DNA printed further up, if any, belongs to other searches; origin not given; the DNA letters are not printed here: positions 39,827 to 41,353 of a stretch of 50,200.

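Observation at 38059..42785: Paralog P6 is translationally coupled to an O-antigen-ligase-family protein, a GT2 and UDP-glucose dehydrogenase: candidate dedicated glycosylation module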

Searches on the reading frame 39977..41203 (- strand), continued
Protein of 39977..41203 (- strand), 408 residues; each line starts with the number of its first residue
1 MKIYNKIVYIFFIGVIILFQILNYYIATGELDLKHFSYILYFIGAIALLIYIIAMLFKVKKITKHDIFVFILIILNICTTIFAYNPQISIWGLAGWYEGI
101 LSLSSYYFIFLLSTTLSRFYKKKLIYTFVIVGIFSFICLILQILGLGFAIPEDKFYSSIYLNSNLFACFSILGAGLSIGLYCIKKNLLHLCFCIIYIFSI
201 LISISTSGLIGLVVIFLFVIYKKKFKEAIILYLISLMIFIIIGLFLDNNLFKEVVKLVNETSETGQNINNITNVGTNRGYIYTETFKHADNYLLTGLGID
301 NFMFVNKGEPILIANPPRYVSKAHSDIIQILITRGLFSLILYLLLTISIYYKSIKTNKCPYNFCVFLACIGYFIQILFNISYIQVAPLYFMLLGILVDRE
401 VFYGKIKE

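Call 87: search_protein_families(library=pfam, proteins=[L088:1130-2416:+, L088:3948-5219:+, L088:5240-6553:+, L088:6641-7954:+, L088:7977-9278:+, L088:9411-9962:+, L088:9959-10987:+, L088:10997-11632:+, L088:11633-12358:+, L088:226-1041:+], max_evalue=0.01)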
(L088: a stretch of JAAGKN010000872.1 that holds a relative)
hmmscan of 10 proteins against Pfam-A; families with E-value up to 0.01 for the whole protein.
L088:1130-2416:+ (428 aa): 0 families

L088:3948-5219:+ (423 aa): 0 families

L088:5240-6553:+ (437 aa): 1 family
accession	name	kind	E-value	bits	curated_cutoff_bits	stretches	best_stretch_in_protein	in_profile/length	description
PF04932.20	Wzy_C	-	1.6e-15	57.6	31.7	1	212-372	5-149/149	O-Antigen ligase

L088:6641-7954:+ (437 aa): 0 families

L088:7977-9278:+ (433 aa): 1 family
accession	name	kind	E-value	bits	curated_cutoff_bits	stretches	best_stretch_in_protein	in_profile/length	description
PF04932.20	Wzy_C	-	6.3e-17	62.2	31.7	1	207-369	1-149/149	O-Antigen ligase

L088:9411-9962:+ (183 aa): 0 families

L088:9959-10987:+ (342 aa): 2 families
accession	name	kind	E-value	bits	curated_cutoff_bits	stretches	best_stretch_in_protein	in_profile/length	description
PF18765.7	Polbeta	-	5.8e-08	33.2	26.9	1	18-102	9-89/93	Polymerase beta, Nucleotidyltransferase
PF01909.29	NTP_transf_2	-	4.7e-06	27.4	21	1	8-63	2-47/93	Nucleotidyltransferase domain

L088:10997-11632:+ (211 aa): 3 families
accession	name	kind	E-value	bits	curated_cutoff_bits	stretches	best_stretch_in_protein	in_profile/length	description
PF01863.23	YgjP-like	-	2.2e-37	129.5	26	1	20-209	1-205/207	YgjP-like, metallopeptidase domain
PF10263.15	SprT-like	-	1.9e-06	28.1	25.6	1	132-182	18-73/108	SprT-like family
PF08325.16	WLM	-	0.00095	19.7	26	1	146-195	54-108/190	WLM domain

L088:11633-12358:+ (241 aa): 3 families
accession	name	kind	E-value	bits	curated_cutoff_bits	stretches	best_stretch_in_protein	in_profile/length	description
PF00588.24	SpoU_methylase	-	3.3e-42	144.4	29.7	1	100-238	3-142/142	SpoU rRNA Methylase family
PF22435.1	MRM3-like_sub_bind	-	3.1e-16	60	27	1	9-86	1-84/84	MRM3-like substrate binding domain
PF08032.17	SpoU_sub_bind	-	6.8e-05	23.6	22.8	1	31-92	1-74/76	RNA 2'-O ribose methyltransferase substrate binding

L088:226-1041:+ (271 aa): 0 families
